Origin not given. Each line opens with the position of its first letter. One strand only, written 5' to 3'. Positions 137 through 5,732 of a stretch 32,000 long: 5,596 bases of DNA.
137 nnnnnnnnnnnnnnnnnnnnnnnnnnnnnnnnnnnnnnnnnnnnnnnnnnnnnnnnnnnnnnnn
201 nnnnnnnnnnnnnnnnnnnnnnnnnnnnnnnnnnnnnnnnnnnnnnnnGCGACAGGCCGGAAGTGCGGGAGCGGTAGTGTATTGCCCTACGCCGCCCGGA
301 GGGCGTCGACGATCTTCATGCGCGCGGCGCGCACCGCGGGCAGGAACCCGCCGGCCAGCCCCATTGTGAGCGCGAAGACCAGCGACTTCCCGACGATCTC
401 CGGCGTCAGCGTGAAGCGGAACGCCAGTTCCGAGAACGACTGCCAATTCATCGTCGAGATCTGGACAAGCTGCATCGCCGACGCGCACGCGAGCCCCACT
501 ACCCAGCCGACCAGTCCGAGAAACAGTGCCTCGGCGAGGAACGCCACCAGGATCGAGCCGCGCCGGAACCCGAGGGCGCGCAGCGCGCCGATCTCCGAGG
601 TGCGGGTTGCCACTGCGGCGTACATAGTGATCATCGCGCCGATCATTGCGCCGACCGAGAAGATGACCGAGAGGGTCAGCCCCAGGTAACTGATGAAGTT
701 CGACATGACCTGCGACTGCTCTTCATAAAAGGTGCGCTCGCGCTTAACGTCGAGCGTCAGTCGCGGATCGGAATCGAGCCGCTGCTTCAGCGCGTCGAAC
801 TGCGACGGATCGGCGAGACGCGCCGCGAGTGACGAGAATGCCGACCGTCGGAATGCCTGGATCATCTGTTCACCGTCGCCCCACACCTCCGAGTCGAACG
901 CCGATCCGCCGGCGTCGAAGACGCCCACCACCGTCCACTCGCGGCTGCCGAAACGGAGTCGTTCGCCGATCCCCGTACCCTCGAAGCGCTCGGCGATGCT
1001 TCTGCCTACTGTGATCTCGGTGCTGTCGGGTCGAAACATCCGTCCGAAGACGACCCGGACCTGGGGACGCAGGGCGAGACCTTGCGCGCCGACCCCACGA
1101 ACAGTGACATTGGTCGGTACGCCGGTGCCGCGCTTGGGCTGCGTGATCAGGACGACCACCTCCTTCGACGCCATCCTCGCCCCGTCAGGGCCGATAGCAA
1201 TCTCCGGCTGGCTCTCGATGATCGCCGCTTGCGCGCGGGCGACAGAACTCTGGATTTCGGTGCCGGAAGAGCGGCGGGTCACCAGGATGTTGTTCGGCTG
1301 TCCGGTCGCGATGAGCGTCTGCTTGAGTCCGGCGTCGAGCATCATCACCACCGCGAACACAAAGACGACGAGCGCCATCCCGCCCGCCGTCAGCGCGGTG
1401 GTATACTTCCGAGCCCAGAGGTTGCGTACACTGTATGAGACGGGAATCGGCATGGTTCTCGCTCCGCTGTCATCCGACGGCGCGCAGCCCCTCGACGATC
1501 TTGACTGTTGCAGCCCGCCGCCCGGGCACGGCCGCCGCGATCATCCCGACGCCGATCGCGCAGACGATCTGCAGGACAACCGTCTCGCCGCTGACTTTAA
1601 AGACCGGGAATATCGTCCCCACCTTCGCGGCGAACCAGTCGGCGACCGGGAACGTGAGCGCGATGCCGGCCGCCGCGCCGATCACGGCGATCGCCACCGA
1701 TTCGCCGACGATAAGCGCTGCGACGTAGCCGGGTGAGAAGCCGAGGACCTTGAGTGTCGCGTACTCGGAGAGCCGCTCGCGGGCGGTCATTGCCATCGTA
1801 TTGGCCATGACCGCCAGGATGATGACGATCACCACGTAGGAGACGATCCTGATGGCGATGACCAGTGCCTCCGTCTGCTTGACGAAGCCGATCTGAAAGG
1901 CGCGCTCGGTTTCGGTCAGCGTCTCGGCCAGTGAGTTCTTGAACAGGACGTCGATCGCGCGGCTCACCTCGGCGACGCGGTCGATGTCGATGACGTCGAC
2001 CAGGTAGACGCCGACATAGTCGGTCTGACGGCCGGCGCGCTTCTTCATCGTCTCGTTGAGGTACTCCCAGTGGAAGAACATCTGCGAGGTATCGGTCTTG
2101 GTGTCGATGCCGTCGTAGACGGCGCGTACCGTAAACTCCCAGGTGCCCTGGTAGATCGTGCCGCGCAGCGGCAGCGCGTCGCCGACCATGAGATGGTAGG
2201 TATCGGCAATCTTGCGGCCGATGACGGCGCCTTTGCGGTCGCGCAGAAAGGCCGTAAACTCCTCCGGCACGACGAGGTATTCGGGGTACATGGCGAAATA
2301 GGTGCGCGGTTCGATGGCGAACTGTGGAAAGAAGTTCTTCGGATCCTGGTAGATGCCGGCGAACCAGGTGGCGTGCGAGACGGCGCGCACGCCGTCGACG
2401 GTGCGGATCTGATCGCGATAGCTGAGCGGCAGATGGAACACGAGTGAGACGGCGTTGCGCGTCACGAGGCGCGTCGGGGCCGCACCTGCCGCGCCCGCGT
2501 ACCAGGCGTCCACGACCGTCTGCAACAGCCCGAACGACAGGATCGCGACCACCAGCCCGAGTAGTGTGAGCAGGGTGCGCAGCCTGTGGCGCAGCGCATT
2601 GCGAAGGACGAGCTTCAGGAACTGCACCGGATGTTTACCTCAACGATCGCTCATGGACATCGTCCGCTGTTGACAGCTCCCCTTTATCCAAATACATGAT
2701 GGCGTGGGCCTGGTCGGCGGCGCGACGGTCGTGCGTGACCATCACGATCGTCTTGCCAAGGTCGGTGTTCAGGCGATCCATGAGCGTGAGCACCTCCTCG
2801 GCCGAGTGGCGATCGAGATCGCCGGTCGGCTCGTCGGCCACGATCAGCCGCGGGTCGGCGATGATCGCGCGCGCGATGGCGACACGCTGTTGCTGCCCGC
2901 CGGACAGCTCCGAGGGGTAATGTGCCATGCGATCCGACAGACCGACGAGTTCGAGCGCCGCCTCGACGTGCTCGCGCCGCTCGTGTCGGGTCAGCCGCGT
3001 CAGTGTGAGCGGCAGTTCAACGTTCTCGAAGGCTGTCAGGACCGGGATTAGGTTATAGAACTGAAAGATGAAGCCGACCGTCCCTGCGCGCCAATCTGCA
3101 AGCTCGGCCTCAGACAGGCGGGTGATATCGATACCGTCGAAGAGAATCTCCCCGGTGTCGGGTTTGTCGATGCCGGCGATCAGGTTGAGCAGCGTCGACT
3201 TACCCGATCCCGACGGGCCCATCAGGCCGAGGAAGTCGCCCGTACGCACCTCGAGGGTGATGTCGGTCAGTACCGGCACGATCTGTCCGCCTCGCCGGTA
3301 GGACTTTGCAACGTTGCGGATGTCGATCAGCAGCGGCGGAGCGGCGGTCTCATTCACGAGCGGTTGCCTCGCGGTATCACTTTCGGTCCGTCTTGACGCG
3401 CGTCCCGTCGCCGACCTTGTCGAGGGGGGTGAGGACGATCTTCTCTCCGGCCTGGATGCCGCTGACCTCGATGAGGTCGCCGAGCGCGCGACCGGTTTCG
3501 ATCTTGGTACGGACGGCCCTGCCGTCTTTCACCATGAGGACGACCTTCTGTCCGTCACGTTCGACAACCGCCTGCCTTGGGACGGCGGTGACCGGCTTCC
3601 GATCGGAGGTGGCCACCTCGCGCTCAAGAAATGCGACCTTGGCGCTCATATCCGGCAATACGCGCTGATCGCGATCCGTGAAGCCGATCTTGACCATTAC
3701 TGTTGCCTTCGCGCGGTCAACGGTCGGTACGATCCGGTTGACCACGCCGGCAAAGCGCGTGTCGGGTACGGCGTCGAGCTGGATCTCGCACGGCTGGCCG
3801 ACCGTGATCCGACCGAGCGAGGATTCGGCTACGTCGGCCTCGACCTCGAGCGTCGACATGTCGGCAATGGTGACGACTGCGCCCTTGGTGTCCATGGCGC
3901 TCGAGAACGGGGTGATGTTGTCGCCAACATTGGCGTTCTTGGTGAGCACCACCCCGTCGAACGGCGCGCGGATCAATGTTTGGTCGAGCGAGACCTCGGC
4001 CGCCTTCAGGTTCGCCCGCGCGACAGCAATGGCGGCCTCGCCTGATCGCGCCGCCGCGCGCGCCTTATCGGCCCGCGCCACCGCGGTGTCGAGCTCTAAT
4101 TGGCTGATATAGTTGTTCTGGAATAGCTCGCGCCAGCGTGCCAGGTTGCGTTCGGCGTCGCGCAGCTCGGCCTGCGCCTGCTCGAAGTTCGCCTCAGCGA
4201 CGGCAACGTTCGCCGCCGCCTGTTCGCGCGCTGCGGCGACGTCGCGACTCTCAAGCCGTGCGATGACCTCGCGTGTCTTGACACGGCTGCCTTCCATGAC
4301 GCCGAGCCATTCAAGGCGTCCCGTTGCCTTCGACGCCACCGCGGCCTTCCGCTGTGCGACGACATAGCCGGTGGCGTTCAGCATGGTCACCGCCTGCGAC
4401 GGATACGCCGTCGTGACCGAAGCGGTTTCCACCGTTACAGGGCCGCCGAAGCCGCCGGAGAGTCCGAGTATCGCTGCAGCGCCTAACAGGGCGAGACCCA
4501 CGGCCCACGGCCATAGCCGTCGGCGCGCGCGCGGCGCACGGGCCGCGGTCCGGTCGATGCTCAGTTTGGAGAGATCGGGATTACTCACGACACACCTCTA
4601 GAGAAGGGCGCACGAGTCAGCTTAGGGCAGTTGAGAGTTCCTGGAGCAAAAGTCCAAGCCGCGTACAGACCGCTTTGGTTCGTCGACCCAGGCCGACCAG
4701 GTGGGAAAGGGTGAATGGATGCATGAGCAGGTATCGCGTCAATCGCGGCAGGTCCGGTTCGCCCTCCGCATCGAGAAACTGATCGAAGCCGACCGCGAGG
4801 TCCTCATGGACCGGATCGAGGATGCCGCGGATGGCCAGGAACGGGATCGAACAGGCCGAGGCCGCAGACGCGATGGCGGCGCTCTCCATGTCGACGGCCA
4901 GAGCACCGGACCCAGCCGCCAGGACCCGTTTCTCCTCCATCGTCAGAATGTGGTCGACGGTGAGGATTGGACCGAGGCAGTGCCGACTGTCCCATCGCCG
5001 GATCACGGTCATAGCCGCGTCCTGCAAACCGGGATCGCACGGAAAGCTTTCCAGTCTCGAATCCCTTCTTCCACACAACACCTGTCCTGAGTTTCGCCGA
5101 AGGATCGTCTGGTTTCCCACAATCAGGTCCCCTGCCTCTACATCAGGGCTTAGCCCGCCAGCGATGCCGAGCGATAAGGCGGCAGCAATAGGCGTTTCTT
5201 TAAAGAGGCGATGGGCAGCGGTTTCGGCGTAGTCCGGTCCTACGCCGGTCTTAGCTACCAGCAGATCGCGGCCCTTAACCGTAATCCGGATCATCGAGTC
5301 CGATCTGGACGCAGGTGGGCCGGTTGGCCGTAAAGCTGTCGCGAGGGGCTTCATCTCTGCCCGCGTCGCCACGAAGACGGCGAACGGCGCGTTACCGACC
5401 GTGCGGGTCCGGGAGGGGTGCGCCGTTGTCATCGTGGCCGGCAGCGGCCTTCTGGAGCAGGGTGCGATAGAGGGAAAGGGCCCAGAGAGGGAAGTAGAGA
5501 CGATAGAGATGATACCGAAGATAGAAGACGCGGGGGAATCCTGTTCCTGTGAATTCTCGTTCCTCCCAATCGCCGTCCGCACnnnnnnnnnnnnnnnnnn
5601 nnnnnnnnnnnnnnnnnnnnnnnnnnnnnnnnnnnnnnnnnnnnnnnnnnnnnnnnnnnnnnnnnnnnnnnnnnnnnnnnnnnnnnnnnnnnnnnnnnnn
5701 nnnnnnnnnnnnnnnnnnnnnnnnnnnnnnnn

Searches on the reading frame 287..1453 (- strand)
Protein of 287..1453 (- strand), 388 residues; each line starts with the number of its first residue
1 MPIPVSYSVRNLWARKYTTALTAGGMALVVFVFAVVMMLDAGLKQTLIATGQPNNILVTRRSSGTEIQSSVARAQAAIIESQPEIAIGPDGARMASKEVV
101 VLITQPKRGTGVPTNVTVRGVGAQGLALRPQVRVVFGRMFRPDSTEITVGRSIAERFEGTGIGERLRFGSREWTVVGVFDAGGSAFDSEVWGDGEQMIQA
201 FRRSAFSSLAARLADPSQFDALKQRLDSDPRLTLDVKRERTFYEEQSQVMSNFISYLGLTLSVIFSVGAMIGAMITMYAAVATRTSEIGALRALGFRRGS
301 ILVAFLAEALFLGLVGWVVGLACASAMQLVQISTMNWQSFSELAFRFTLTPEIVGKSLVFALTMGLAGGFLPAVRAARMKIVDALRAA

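Call 7: search_protein_families(library=ncbifam, proteins=[window:287-1453:-], max_evalue=0.00001)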
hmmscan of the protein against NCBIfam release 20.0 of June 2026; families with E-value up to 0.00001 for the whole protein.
window:287-1453:- (388 aa): 4 families
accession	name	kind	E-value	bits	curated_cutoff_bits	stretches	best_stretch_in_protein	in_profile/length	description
TIGR03434.1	ADOP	subfamily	7e-14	50.9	622.3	1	131-387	541-802/803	ADOP family duplicated permease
NF007826.0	PRK10535.1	equivalog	1.1e-12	47.1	966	1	258-385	524-645/648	macrolide ABC transporter ATP-binding protein/permease MacB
TIGR02212.1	lolCE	equivalog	1.4e-11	44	362.45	1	170-387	181-410/411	lipoprotein-releasing ABC transporter permease subunit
NF038346.1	FtsX_actino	exception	3.4e-07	29.9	250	1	206-372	132-293/308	permease-like cell division protein FtsX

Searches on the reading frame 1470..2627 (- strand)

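Call 7: search_protein_families(library=ncbifam, proteins=[window:1470-2627:-], max_evalue=0.00001)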
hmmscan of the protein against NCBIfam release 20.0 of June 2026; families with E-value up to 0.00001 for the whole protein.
window:1470-2627:- (385 aa): 2 families
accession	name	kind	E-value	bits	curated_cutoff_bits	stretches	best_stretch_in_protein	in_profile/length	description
TIGR02212.1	lolCE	equivalog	1.1e-06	27.9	362.45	0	123-328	134-338/411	lipoprotein-releasing ABC transporter permease subunit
TIGR03434.1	ADOP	subfamily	1.7e-06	26.4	622.3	1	248-383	263-401/803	ADOP family duplicated permease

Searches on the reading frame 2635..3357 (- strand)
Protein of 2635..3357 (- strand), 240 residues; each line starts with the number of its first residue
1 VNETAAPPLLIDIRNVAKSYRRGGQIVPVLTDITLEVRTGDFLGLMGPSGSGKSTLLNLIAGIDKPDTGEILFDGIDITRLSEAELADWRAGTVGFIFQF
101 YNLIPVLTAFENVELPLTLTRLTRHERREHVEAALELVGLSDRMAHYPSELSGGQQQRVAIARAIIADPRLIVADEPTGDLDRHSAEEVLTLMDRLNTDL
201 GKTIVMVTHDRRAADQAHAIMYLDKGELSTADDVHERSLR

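Call 7: search_protein_families(library=ncbifam, proteins=[window:2635-3357:-], max_evalue=0.00001)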
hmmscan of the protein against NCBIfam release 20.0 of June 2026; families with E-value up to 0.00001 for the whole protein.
window:2635-3357:- (240 aa): 188 families (the best 25 are shown)
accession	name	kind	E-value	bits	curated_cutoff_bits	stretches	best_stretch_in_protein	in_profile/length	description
TIGR02211.1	LolD_lipo_ex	equivalog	1.5e-69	233.9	307.75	1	10-229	1-220/221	lipoprotein-releasing ABC transporter ATP-binding protein LolD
NF038007.1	ABC_ATP_DarD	equivalog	1.4e-64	217.6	375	1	11-228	2-218/218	darobactin export ABC transporter ATP-binding protein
TIGR02673.1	FtsE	equivalog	2e-63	213.9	264.85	1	10-226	1-213/214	cell division ATP-binding protein FtsE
NF007826.0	PRK10535.1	equivalog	5.4e-63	213.3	966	1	10-233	4-226/648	macrolide ABC transporter ATP-binding protein/permease MacB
TIGR02982.1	heterocyst_DevA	subfamily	9.5e-62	208.4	295.8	1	11-228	2-219/220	ABC exporter ATP-binding subunit, DevA family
NF008639.0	PRK11629.1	equivalog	9.3e-61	205.2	360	1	10-229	6-225/234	lipoprotein-releasing ABC transporter ATP-binding protein LolD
NF007879.0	PRK10584.1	equivalog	6.8e-59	199.3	336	1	11-229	7-225/228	putative ABC transporter ATP-binding protein YbbA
TIGR03608.1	L_ocin_972_ABC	subfamily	7.1e-58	195.5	254.85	1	15-222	3-205/206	putative bacteriocin export ABC transporter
TIGR02314.1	ABC_MetN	equivalog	2.3e-54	184.7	499.7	1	10-235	1-226/343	methionine ABC transporter ATP-binding protein MetN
TIGR03265.1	PhnT2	equivalog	2.5e-54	184.9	457.7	1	11-228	5-213/353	putative 2-aminoethylphosphonate ABC transporter ATP-binding protein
TIGR00968.1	3a0106s01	subfamily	6e-54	183.1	342.75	1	11-233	1-214/237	sulfate ABC transporter ATP-binding protein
NF040933.2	ABC_arch_GlcV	equivalog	3.9e-53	180.6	450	1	11-229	3-221/357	glucose ABC transporter ATP-binding protein GlcV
NF007027.0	PRK09493.1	equivalog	3.3e-52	177.2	379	1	10-232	1-218/240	glutamine ABC transporter ATP-binding protein GlnQ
TIGR01187.1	potA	subfamily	1.2e-49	169.2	355.6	1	45-233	1-184/325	polyamine ABC transporter ATP-binding protein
NF006987.0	PRK09452.1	equivalog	3.7e-49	167.4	482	1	8-227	15-225/378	spermidine/putrescine ABC transporter ATP-binding protein PotA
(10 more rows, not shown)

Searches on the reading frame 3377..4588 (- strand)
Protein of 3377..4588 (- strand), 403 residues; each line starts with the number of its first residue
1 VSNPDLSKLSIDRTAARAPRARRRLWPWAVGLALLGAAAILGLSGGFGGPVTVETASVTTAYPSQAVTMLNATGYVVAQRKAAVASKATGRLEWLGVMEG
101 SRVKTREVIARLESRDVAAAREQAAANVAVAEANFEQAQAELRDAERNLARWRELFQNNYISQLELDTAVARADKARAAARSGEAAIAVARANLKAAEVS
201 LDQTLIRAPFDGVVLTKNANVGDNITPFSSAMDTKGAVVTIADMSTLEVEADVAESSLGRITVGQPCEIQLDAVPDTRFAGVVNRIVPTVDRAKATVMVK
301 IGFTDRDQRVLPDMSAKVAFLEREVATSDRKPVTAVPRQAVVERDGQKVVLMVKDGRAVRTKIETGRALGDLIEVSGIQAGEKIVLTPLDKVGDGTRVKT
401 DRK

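Call 7: search_protein_families(library=ncbifam, proteins=[window:3377-4588:-], max_evalue=0.00001)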
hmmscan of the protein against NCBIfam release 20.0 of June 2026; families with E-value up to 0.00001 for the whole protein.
window:3377-4588:- (403 aa): 19 families
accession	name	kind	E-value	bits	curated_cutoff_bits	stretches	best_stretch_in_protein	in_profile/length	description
TIGR01730.1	RND_mfp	subfamily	4e-56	190.3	94.9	1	57-400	2-321/322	efflux RND transporter periplasmic adaptor subunit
TIGR00999.1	8a0102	subfamily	9.4e-36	123.3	319.3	1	100-386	1-264/271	CzcB/NccB family metal efflux transporter periplasmic adaptor subunit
NF008606.0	PRK11578.1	equivalog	2e-29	102.9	342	1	69-387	49-363/371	macrolide transporter subunit MacA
NF008589.1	PRK11556.1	equivalog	7e-23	81.1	391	1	59-399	62-386/392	MdtA/MuxA family multidrug efflux RND transporter periplasmic adaptor subunit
TIGR00998.1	8a0101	subfamily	1.8e-21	76.5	390.8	1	183-289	184-284/334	EmrA/EmrK family multidrug efflux transporter periplasmic adaptor subunit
NF002939.0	PRK03598.1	equivalog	6.3e-19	68.3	393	1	183-291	184-285/332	secretion protein HlyD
TIGR02971.1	heterocyst_DevB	subfamily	2.2e-17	63.5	129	1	136-310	145-300/327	ABC exporter membrane fusion protein, DevB family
TIGR01843.1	type_I_hlyD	subfamily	1e-14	54.4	208.65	2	173-284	240-346/422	HlyD family type I secretion periplasmic adaptor subunit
NF007785.0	PRK10476.1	equivalog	4.6e-14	52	376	1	127-291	115-289/347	multidrug transporter subunit MdtN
NF011604.1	PRK15030.1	equivalog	2.5e-13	49.8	765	1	23-400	5-375/397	multidrug efflux RND transporter periplasmic adaptor subunit AcrA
NF007303.0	PRK09783.1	subfamily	7.5e-12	44.4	390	1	204-388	215-388/414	copper/silver efflux system membrane fusion protein CusB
NF007362.0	PRK09859.1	equivalog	1.9e-11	43.8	738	1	58-398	38-369/385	multidrug transporter subunit MdtE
NF045904.1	RND-peri-MexE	equivalog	8e-11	41.4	714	1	71-401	53-369/390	multidrug efflux RND transporter periplasmic adaptor subunit MexE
NF007132.1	PRK09578.1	equivalog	1.5e-10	40.4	512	1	51-400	35-375/396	MexX/AxyX family multidrug efflux RND transporter periplasmic adaptor subunit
NF033138.2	RND-peri-MexC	equivalog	1.5e-09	37.4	625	1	71-401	53-372/375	MexC family multidrug efflux RND transporter periplasmic adaptor subunit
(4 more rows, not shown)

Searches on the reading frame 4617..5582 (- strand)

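Call 7: search_protein_families(library=ncbifam, proteins=[window:4617-5582:-], max_evalue=0.00001)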
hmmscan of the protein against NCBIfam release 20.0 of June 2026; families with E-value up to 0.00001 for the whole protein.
window:4617-5582:- (321 aa): 9 families
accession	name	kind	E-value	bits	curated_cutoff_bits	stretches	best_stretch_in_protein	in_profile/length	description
TIGR03468.1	HpnG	hypoth_equivalog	1.1e-38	132.9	187.1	1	104-309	19-209/212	hopanoid-associated phosphorylase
NF004079.0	PRK05584.1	equivalog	3.6e-23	82.3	169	1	67-273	3-215/232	5'-methylthioadenosine/adenosylhomocysteine nucleosidase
NF005476.0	PRK07077.1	equivalog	4.9e-23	81.7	215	1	125-306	47-221/243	phosphorylase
TIGR03664.1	fut_nucase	equivalog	1.2e-21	77.5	124.7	1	69-258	3-203/228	futalosine hydrolase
NF006087.0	PRK08236.1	equivalog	3e-11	43.4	213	0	102-160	25-85/219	futalosine hydrolase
NF011286.0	PRK14697.1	equivalog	1.5e-10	41.1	260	0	104-157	41-94/233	bifunctional 5'-methylthioadenosine/S-adenosylhomocysteine nucleosidase/phosphatase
TIGR01704.1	MTA_SAH-Nsdase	equivalog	1.1e-09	38.2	73.8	1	102-272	37-213/229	5'-methylthioadenosine/S-adenosylhomocysteine nucleosidase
NF005213.0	PRK06698.1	equivalog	1.8e-09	36.9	768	0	103-157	40-94/459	bifunctional 5'-methylthioadenosine/S-adenosylhomocysteine nucleosidase/phosphatase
NF004489.0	PRK05819.1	subfamily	2.5e-07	30.2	230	1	101-259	52-208/236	DeoD-type purine-nucleoside phosphorylase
